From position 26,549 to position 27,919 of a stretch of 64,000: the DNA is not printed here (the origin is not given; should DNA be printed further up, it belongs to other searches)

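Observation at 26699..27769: Archaeo-eukaryotic-type DRG (developmentally regulated GTP-binding protein) GTPase with TGS domain in a bacterial context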

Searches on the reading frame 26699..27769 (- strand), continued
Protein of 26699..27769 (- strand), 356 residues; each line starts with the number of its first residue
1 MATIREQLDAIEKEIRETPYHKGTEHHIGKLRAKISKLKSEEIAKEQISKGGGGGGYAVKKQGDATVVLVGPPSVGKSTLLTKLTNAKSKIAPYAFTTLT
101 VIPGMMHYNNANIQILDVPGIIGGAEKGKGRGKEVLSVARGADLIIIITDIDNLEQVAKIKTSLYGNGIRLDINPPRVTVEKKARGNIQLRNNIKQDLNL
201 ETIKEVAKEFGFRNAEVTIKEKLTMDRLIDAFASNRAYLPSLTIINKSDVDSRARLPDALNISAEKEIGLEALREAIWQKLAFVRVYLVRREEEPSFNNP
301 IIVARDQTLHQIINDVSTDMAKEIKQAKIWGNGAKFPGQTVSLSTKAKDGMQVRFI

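Call 56: search_protein_families(library=ncbifam, proteins=[L018:9838-10782:+, L025:2-892:-], max_evalue=1e-10)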
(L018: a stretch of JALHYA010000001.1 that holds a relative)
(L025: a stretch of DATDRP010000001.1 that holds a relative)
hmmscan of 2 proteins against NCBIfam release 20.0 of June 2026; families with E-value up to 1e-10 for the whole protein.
L018:9838-10782:+ (314 aa): 7 families
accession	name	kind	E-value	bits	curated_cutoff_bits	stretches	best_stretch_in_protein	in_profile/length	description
TIGR02729.1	Obg_CgtA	equivalog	1.6e-103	346.2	280.25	1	3-312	2-323/329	Obg family GTPase CgtA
NF008956.1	PRK12299.1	equivalog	1.6e-103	346.1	300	1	1-312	1-320/327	GTPase ObgE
NF008955.0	PRK12297.1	equivalog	5.5e-103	345.1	406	1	1-311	2-322/429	GTPase ObgE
NF008954.1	PRK12296.1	equivalog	1.3e-73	248.1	377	1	2-311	4-333/470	GTPase ObgE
NF007171.0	PRK09602.1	subfamily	2.1e-16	59.8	387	0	202-239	77-114/397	YchF-related putative GTPase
TIGR00092.1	TIGR00092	equivalog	3.7e-14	52.6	279.2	0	158-196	6-45/368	redox-regulated ATPase YchF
NF000908.1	PRK00089.1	equivalog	8.1e-12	45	237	1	159-313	8-163/291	GTPase Era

L025:2-892:- (297 aa): 9 families
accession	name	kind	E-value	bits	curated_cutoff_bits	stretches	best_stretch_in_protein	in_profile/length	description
NF008956.1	PRK12299.1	equivalog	4.8e-87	292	300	1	1-295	1-318/327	GTPase ObgE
TIGR02729.1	Obg_CgtA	equivalog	3.5e-86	289.2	280.25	1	3-294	2-320/329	Obg family GTPase CgtA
NF008955.0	PRK12297.1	equivalog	6.1e-85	285.7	406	1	1-295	2-321/429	GTPase ObgE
NF008954.1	PRK12296.1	equivalog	3.2e-65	220.4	377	1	2-292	4-329/470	GTPase ObgE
NF007171.0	PRK09602.1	subfamily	4.7e-21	75.1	387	0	143-181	5-43/397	YchF-related putative GTPase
TIGR00092.1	TIGR00092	equivalog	5.9e-19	68.4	279.2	0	143-181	5-44/368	redox-regulated ATPase YchF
NF000908.1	PRK00089.1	equivalog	1e-12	48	237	1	145-294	8-159/291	GTPase Era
TIGR03156.1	GTP_HflX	equivalog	4.9e-12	45.4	216.75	1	141-295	190-344/351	GTPase HflX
TIGR03596.1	GTPase_YlqF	equivalog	3.2e-11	43.1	208.2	0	145-194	123-174/276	ribosome biogenesis GTPase YlqF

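Call 57: search_solved_structures(query=L018:9838-10782:+, max_evalue=1e-20)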
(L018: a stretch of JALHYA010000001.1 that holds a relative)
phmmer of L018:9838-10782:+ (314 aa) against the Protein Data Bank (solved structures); distinct sequences matched with E-value up to 1e-20: 8.
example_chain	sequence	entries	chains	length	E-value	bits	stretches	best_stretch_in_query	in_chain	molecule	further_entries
1udx_A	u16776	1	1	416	1.8e-72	247.2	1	4-313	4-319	the GTP-binding protein Obg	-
5m04_A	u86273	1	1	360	4.1e-72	246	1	2-290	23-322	GTPase ObgE/CgtA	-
4csu_9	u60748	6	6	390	5.3e-72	245.6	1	2-290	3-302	GTPASE OBGE/CGTA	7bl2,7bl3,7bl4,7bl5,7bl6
1lnz_A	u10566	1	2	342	1.1e-67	231.5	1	1-295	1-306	SPO0B-associated GTP-binding protein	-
7odt_t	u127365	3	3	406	3.1e-47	164.3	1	3-300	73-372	Mitochondrial ribosome-associated GTPase 2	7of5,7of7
7o9k_G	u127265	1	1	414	3.3e-47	164.2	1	3-300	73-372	Mitochondrial ribosome-associated GTPase 2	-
9e9c_t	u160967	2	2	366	1.8e-41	145.4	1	3-290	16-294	GTP-binding protein 10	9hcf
7oi6_y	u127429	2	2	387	3.2e-40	141.3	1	3-284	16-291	GTP-binding protein 10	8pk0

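Call 71: search_protein_representatives(protein=window:26702-27769:-)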
Query: 356 residues. Proteins with E-value up to 0.001 (for the whole library): 8183; up to 1e-10: 1998; up to 1e-30: 339. The best 150 are listed.
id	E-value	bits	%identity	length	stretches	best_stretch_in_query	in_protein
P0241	4.2e-100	351.5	49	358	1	4-353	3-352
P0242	5.9e-100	351.0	67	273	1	1-250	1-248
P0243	6.7e-100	350.8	49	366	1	5-346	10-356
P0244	1.3e-91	323.6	48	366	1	3-352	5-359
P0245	2.3e-90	319.5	50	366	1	3-343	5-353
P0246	4.7e-88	311.9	47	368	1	4-355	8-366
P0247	3.6e-87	309.0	46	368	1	4-349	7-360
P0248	2.0e-85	303.3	46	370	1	4-354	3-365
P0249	7.5e-85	301.4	46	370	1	4-350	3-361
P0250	1.0e-84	300.9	45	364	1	4-344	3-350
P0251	1.3e-84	300.6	45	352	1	3-349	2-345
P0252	1.3e-84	300.5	56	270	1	7-266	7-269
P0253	9.6e-84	297.7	46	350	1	4-355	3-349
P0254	3.9e-83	295.7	57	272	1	100-356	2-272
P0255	7.2e-83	294.9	46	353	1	3-330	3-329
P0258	5.5e-80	285.4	41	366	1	3-343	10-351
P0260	2.0e-79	283.6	42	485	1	5-341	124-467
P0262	4.6e-79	282.4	44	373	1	1-344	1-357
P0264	5.5e-79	282.1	47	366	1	3-345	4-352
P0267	3.1e-74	266.5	43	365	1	3-350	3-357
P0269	2.7e-73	263.4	39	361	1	4-347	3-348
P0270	3.1e-73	263.2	42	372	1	4-349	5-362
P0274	6.5e-71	255.6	41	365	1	4-351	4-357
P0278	3.9e-69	249.7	40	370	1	4-345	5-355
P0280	5.5e-69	249.2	41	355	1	2-353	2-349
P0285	5.0e-68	246.1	42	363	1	8-353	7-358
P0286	5.3e-68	246.0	40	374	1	5-348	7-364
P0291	2.8e-65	237.1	44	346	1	1-349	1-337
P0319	6.4e-57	209.6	40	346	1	4-354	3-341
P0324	4.7e-56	206.7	36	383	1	3-344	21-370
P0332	2.9e-54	200.9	38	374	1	4-355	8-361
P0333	1.0e-53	199.1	37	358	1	4-348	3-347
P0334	4.2e-53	197.0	38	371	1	5-342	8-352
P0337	1.3e-52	195.4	36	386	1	3-351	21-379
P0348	2.0e-50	188.2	35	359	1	6-353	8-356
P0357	9.1e-49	182.8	36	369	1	3-355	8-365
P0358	1.1e-48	182.5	34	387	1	4-344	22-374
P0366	1.7e-47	178.6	33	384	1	3-344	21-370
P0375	3.2e-46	174.4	37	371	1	3-350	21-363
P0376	3.3e-46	174.4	32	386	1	3-353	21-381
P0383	1.7e-45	172.1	35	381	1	7-350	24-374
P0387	9.7e-45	169.6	34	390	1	3-351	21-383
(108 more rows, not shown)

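Call 75: list_cluster_members(proteins=[P0324, P0366, P0286, P0270, P0278, P0260, P0264, P0280, P0334, P0332])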
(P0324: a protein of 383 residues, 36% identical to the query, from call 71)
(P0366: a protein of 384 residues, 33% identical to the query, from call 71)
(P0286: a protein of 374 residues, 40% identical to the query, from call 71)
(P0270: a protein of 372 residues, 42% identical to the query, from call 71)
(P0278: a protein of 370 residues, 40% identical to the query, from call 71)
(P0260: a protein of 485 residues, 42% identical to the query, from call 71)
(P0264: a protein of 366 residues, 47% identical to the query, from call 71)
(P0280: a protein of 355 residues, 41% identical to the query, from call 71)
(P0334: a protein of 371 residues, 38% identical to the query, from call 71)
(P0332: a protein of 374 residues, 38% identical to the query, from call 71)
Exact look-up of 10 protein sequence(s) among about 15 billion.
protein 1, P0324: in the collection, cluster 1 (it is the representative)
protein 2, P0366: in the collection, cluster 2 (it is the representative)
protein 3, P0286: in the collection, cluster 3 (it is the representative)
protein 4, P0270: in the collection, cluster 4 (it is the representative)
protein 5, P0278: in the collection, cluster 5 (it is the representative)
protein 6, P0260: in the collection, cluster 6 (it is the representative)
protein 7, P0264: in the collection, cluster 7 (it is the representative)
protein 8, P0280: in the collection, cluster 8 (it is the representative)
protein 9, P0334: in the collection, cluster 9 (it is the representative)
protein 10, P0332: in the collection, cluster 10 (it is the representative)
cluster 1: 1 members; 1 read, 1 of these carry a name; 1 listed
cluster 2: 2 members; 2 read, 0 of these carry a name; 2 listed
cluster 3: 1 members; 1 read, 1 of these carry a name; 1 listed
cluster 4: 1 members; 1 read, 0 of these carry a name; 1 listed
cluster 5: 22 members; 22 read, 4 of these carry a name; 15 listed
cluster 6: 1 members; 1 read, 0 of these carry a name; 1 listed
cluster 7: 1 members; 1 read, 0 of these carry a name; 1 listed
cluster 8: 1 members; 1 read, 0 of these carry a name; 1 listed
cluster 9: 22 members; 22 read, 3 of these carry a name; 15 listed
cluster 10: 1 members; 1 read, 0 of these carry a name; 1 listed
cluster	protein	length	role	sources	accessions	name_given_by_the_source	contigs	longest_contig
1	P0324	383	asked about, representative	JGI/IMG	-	small GTP-binding protein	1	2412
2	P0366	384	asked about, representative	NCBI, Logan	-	-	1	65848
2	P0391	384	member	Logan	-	-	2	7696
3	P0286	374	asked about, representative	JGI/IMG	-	hypothetical protein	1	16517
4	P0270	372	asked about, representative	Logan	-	-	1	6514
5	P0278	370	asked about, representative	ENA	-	-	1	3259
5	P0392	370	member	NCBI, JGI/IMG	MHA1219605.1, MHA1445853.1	MAG: OBG GTPase family GTP-binding protein [Candidatus Heimdallarchaeaceae archaeon]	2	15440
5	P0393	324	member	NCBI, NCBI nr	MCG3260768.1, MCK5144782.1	MAG: 50S ribosome-binding GTPase, partial [Candidatus Heimdallarchaeota archaeon] | 50S ribosome-binding GTPase [Candidatus Heimdallarchaeota archaeon]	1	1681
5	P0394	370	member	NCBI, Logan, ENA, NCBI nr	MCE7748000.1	MAG: GTP-binding protein [Candidatus Heimdallarchaeota archaeon] | GTP-binding protein [Candidatus Heimdallarchaeota archaeon]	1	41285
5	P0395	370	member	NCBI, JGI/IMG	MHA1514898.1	MAG: OBG GTPase family GTP-binding protein [Candidatus Heimdallarchaeaceae archaeon]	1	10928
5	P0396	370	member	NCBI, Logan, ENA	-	-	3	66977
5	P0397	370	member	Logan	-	-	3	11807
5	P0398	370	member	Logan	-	-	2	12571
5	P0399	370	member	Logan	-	-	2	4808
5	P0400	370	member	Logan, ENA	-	-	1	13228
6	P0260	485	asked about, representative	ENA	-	-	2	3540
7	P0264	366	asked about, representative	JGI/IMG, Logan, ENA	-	-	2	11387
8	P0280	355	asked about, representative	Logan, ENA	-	-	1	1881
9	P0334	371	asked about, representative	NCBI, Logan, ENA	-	-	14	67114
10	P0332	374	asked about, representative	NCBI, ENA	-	-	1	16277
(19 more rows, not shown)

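Call 76: list_cluster_members(proteins=[P0241, P0248, P0250, P0258, P0262, P0267, P0269, P0274, P0291, P0333])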
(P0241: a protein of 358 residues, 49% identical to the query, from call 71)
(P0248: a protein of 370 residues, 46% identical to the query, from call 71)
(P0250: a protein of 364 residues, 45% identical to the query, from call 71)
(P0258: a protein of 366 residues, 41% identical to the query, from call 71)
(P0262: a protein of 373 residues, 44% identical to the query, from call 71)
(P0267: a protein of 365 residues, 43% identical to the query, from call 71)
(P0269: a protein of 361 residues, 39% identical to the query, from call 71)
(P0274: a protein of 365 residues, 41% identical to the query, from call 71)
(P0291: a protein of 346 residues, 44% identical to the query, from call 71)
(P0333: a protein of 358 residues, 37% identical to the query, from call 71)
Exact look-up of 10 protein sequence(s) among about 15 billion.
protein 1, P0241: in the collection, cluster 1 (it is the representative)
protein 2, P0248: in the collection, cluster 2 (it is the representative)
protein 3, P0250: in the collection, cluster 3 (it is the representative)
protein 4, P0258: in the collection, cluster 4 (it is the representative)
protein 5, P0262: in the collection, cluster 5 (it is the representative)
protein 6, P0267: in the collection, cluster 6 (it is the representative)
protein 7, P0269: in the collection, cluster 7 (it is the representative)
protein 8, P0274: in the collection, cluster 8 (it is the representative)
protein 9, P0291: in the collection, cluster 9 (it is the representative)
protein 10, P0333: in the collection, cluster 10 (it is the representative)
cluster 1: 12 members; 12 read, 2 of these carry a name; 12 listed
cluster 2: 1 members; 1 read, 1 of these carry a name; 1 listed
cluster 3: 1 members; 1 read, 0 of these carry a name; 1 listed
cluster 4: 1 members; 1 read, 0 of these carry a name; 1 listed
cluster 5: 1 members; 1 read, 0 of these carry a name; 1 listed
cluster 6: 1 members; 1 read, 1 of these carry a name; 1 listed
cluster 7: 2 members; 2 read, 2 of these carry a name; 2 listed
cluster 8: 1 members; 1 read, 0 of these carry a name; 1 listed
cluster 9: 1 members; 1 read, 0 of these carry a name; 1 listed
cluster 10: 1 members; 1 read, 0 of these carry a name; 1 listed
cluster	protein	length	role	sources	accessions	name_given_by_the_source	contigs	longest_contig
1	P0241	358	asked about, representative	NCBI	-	-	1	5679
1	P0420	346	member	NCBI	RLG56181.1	MAG: GTP-binding protein, partial [Candidatus Hydrothermarchaeota archaeon]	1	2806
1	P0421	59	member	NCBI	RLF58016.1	MAG: GTP-binding protein, partial [Thermoplasmata archaeon]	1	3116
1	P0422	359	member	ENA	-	-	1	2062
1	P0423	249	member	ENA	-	-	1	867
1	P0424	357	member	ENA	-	-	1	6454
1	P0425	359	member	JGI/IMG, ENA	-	-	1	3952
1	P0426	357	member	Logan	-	-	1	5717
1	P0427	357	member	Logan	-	-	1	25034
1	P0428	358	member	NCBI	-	-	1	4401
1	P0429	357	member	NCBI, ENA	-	-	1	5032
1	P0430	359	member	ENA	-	-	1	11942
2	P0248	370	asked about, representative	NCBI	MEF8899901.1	MAG: GTP-binding protein [Halovenus sp.]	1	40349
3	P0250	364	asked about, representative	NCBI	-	-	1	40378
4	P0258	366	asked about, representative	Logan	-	-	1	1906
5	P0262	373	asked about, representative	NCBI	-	-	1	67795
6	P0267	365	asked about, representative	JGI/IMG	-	small GTP-binding protein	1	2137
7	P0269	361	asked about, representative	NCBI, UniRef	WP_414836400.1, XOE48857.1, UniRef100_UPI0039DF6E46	OBG GTPase family GTP-binding protein [Candidatus Nanohalococcus occultus] | OBG GTPase family GTP-binding protein n=1 Tax=Candidatus Nanohalococcus occultus ...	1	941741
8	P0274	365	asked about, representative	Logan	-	-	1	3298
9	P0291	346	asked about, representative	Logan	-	-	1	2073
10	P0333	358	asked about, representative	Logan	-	-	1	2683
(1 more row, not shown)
